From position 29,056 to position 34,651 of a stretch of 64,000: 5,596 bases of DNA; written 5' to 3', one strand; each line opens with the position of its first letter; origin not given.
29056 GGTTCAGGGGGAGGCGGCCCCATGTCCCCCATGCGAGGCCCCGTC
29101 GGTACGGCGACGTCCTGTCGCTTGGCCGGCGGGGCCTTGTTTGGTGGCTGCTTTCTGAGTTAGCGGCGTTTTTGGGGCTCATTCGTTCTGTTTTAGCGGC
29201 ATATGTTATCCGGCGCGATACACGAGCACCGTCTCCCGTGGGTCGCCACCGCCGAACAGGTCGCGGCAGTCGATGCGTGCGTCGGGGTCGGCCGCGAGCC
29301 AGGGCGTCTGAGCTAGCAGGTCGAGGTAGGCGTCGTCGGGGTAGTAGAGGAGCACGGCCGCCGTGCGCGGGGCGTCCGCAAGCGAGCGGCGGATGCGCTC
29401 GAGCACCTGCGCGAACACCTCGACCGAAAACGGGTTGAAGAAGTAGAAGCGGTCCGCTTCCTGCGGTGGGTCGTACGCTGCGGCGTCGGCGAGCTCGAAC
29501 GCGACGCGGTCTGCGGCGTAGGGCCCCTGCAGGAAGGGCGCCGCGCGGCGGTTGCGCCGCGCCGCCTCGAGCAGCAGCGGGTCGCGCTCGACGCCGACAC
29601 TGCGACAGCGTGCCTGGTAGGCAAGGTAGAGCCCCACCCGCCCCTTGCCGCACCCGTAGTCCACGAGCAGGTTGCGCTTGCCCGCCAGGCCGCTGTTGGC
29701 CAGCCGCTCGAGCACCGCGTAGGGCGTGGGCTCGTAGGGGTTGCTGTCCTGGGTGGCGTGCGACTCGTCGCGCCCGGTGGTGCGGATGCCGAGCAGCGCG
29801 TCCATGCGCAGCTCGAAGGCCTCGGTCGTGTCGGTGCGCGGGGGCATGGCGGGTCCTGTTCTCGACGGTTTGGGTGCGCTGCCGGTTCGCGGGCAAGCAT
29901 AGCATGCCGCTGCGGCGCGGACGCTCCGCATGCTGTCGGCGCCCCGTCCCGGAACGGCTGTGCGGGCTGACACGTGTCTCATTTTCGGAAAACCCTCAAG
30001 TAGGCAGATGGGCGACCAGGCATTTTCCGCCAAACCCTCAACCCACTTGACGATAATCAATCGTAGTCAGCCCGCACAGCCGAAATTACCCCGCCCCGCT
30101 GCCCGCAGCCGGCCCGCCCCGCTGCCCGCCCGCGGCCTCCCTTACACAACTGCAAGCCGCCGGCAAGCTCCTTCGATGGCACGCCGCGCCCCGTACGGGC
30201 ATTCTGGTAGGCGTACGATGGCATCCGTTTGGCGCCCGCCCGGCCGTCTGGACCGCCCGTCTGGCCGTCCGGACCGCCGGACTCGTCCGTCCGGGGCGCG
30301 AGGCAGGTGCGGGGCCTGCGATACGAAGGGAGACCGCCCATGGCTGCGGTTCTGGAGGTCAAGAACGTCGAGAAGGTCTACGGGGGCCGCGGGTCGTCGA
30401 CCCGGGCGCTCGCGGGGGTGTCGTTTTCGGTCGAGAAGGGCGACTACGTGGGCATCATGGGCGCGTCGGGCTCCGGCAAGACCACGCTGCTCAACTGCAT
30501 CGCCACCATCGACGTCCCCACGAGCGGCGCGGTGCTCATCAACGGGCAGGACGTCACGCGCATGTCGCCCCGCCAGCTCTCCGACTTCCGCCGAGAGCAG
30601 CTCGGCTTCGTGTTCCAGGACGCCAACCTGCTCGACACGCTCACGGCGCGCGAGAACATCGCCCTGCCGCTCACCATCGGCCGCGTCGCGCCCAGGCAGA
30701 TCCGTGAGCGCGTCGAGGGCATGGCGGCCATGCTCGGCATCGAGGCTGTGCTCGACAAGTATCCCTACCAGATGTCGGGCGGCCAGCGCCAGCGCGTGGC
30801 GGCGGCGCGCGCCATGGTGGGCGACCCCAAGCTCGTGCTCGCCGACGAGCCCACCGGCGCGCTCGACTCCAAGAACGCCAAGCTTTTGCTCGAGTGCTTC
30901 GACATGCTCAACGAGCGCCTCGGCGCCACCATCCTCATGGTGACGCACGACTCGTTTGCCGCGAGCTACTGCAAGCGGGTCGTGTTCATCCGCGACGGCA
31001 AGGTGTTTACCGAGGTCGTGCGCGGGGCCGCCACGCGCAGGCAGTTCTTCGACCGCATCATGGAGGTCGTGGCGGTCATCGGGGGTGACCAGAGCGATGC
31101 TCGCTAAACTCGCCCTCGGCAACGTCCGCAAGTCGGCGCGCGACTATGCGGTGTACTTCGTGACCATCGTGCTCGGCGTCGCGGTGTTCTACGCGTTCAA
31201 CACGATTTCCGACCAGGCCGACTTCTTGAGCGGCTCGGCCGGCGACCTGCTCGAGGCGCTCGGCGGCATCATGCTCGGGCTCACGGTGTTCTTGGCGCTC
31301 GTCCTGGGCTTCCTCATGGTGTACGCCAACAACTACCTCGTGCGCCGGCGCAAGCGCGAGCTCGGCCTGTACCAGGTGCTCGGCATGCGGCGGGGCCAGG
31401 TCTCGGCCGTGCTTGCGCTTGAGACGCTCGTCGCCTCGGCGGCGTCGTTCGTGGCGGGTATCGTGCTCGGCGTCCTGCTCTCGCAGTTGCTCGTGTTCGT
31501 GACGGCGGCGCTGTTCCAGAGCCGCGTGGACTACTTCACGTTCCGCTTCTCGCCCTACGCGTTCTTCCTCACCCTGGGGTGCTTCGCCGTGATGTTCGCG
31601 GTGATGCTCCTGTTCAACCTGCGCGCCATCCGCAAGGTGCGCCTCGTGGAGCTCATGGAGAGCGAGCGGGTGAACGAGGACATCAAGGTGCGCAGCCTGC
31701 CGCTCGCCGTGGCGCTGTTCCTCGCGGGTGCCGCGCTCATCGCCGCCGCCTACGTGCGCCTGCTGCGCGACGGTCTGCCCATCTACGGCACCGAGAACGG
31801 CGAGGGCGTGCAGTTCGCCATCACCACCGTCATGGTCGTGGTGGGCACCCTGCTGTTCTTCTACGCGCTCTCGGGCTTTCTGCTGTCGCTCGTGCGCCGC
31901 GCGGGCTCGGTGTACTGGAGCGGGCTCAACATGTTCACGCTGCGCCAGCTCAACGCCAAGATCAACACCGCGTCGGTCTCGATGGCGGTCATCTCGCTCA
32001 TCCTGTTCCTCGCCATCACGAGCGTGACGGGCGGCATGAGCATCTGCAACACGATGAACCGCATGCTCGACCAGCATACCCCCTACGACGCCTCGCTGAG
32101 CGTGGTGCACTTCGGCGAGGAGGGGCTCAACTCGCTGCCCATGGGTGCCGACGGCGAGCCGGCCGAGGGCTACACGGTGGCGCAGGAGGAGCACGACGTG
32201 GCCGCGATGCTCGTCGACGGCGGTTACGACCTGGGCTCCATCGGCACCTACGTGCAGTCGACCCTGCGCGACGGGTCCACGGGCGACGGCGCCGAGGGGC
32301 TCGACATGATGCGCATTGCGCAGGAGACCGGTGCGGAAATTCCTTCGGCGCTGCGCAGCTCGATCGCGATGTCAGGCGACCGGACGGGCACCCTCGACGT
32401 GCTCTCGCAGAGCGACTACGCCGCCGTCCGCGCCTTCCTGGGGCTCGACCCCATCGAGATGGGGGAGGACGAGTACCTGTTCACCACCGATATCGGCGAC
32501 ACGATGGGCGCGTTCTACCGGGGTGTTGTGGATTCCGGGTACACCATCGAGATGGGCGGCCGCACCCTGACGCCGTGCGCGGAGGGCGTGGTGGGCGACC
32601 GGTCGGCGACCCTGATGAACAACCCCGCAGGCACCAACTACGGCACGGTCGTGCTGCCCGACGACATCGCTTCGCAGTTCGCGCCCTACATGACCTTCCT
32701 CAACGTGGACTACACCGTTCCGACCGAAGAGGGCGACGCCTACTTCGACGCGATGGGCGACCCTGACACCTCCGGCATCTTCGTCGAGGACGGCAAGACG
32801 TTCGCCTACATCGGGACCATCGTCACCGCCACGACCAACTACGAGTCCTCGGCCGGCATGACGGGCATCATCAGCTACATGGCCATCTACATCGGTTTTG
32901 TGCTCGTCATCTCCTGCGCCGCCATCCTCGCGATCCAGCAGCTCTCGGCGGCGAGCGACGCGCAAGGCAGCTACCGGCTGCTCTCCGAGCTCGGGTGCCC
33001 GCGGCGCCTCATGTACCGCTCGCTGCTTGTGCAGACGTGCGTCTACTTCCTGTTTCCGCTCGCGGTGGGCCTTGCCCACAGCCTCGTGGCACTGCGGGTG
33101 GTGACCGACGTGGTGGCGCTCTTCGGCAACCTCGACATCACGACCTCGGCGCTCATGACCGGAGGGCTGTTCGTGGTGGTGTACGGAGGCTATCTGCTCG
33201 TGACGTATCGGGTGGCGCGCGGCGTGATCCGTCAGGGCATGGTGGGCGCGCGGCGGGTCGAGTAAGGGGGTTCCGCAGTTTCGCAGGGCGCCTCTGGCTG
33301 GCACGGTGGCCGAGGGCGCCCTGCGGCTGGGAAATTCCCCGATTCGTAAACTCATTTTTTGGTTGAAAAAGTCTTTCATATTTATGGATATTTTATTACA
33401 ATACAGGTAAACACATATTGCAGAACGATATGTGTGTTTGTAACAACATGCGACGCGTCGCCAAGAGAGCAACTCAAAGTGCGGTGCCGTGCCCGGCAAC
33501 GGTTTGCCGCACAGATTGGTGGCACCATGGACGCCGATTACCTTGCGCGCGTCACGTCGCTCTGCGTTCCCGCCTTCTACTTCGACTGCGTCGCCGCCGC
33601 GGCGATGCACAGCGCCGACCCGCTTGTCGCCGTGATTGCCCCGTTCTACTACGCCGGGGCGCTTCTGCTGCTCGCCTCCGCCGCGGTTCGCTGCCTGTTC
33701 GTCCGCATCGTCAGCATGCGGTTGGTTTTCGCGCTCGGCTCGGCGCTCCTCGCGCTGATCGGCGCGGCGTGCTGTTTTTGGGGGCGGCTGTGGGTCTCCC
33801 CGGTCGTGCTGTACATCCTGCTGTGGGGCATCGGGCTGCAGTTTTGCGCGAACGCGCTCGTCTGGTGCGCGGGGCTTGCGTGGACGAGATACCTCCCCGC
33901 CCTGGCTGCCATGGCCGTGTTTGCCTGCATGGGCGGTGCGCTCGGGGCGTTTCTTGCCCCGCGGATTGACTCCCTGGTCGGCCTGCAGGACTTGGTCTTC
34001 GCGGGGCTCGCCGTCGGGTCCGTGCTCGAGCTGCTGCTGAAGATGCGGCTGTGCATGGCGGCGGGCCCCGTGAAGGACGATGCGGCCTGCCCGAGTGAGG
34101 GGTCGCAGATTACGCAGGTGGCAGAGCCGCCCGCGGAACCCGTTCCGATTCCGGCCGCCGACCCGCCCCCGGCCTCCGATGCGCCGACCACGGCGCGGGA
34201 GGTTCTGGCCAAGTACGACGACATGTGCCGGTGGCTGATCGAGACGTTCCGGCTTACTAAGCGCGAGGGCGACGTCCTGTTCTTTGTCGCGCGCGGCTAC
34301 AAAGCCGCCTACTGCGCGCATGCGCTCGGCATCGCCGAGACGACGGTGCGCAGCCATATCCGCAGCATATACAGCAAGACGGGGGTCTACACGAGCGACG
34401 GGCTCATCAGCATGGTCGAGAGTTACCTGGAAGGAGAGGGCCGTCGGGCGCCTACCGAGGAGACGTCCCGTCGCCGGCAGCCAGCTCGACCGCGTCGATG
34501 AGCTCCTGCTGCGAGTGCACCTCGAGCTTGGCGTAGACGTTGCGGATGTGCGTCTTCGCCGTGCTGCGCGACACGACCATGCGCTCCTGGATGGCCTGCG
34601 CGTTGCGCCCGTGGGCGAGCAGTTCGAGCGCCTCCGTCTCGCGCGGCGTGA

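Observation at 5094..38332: Island of four paralogous Tat-signal flavin reductases, each wired to its own polytopic-membrane LuxR regulator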

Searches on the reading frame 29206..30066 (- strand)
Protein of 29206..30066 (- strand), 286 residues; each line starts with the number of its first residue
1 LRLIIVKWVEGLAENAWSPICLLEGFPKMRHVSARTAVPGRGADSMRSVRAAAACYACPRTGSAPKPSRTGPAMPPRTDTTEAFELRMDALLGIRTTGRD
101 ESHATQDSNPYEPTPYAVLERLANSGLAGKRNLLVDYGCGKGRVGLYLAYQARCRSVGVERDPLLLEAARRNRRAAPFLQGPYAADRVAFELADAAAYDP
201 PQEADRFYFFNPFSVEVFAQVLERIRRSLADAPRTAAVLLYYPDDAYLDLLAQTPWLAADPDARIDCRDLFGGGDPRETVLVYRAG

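Call 5: search_protein_families(library=pfam, proteins=[window:29206-30066:-], max_evalue=0.001)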
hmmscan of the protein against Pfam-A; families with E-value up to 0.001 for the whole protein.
window:29206-30066:- (286 aa): 3 families
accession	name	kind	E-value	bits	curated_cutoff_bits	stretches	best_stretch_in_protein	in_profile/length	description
PF13649.12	Methyltransf_25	-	3.4e-07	31.3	27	1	135-230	2-94/97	Methyltransferase domain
PF13847.12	Methyltransf_31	-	8.9e-05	22.6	27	1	134-199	7-67/145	Methyltransferase domain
PF08241.18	Methyltransf_11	-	0.00067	20.7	21.2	0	135-196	1-52/95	Methyltransferase domain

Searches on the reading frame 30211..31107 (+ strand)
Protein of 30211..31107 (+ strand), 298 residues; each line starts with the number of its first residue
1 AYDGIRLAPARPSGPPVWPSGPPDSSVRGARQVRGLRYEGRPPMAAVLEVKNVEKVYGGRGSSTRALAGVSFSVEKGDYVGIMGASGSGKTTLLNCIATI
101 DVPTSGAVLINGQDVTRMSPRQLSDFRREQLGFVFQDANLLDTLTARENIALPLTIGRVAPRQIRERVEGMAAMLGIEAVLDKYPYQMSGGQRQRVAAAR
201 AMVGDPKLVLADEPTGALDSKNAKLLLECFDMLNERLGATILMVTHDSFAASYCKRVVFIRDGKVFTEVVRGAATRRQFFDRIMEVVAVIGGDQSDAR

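Call 6: search_protein_families(library=pfam, proteins=[window:30211-31107:+], max_evalue=0.001)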
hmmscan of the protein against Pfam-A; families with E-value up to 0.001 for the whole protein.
window:30211-31107:+ (298 aa): 3 families
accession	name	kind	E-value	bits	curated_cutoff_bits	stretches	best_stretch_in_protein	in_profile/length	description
PF00005.33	ABC_tran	-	5.2e-35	121.5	25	1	68-215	2-136/137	ABC transporter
PF13304.12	AAA_21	-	1.8e-07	32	27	0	185-249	235-301/304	AAA domain, putative AbiEii toxin, Type IV TA system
PF13555.12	AAA_29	-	0.00058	20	27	0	72-105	17-50/61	P-loop containing region of AAA domain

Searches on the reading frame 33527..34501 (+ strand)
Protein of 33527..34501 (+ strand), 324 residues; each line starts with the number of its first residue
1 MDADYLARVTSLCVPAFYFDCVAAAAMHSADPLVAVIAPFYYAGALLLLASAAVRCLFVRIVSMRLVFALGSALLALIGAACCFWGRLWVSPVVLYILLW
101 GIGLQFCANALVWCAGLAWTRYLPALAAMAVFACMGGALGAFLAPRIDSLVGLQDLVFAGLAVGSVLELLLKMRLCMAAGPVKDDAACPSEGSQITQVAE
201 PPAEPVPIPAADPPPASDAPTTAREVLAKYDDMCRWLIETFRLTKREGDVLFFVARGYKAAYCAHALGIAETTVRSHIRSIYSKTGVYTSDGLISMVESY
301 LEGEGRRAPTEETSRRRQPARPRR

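Call 3: search_protein_families(library=pfam, proteins=[window:33527-34501:+], max_evalue=0.01)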
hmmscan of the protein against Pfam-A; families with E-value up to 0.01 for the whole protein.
window:33527-34501:+ (324 aa): 1 family
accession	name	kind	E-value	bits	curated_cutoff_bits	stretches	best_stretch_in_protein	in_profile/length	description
PF00196.25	GerE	-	5.7e-09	35.9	23.5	1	243-295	3-55/57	Bacterial regulatory proteins, luxR family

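Call 11: search_protein_families(library=ncbifam, proteins=[window:33527-34501:+], max_evalue=0.001)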
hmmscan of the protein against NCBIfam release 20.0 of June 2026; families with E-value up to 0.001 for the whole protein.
window:33527-34501:+ (324 aa): 10 families
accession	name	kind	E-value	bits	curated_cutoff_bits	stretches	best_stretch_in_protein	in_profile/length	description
NF003420.0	PRK04841.1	equivalog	1e-08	33.7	537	1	237-293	833-889/903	HTH-type transcriptional regulator MalT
TIGR03541.1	reg_near_HchA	equivalog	1.4e-06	28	215.6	1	241-291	170-220/232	PA1136 family autoinducer-binding transcriptional regulator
NF052445.1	RespRegMctR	equivalog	2.6e-06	27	300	1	241-296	143-198/205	two-component system response regulator MctR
NF041232.1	BagY_FevT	exception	6.3e-06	25.3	700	1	232-295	286-349/367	LuxR family transcriptional regulator BagY/FevT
NF041673.1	transregRamA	equivalog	1.9e-05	23.9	500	1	239-289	215-265/280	acetate metabolism transcriptional regulator RamA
NF007708.0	PRK10403.1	equivalog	6.4e-05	22.5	343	1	243-287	154-198/215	nitrate/nitrite response regulator protein NarP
NF047785.1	respo_reg_MadR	equivalog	9.5e-05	21.8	300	1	241-287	147-193/209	MadR family response regulator transcription factor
NF007935.0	PRK10651.1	equivalog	0.00026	20.2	250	1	242-285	155-198/216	two-component system response regulator NarL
NF047402.1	TransRegVisN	equivalog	0.0003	20.1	250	1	241-290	184-233/246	transcriptional regulator VisN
TIGR03020.2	EpsA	equivalog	0.0008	19.1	170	0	242-289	190-237/247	XrtB/PEP-CTERM-associated transcriptional regulator EpsA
